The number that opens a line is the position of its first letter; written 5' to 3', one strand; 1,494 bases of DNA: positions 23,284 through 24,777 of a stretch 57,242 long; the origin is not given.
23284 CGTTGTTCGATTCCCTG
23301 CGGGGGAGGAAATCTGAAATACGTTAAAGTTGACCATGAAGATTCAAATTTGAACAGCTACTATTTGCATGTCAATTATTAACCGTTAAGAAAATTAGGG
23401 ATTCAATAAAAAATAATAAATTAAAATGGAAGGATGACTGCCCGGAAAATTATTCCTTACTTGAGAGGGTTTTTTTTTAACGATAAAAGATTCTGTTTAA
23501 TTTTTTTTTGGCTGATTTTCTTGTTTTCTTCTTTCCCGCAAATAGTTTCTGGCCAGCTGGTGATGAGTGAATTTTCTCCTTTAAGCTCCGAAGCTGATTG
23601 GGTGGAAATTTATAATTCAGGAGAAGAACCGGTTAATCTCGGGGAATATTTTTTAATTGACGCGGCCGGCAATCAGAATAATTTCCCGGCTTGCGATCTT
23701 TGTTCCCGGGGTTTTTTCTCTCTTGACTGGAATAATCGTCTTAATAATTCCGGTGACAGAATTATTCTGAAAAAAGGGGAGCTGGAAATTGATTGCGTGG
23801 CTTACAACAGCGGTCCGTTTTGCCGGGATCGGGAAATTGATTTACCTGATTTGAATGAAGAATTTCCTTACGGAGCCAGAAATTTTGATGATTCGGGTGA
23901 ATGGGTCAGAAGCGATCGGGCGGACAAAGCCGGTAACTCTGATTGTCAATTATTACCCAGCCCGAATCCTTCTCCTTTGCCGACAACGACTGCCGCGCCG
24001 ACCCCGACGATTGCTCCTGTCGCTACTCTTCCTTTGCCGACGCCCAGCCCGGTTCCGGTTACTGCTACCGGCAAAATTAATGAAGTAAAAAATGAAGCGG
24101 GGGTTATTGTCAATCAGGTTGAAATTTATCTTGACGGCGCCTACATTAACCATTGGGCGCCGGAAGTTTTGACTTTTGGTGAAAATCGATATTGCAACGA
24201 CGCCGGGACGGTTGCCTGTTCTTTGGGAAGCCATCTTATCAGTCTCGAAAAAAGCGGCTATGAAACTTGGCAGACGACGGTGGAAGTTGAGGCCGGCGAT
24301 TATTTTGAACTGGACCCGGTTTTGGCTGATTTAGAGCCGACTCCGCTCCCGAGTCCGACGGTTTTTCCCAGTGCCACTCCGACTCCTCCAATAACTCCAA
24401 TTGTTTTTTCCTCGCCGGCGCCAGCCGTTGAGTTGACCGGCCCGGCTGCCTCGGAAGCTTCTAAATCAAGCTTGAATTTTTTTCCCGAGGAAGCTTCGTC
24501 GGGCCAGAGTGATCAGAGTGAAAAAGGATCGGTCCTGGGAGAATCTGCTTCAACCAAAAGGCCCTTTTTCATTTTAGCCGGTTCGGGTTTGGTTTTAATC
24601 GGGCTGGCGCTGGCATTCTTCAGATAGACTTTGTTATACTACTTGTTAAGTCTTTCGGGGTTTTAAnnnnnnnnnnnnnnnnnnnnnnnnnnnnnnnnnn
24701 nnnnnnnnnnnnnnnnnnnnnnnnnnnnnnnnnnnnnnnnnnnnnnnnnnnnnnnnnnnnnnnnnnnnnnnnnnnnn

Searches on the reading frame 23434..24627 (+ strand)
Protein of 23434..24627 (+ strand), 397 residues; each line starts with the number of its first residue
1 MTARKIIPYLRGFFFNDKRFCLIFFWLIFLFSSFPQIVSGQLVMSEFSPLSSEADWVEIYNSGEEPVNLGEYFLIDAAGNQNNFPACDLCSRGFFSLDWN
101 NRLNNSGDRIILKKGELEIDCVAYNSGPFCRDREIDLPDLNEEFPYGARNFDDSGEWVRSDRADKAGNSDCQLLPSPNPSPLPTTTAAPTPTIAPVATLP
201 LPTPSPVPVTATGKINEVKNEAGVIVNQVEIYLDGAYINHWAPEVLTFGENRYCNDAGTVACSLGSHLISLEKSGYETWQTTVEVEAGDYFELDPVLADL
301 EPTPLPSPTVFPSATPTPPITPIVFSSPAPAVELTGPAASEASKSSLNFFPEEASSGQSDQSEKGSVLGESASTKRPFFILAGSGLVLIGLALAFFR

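Call 83: search_protein_families(library=pfam, proteins=[window:23434-24627:+], max_evalue=0.00001)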
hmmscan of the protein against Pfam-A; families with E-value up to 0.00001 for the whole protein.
window:23434-24627:+ (397 aa): 1 family
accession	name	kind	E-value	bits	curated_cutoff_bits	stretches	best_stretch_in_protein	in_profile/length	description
PF00932.25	LTD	-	2.5e-08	34.7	34.3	1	39-125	5-108/109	Lamin Tail Domain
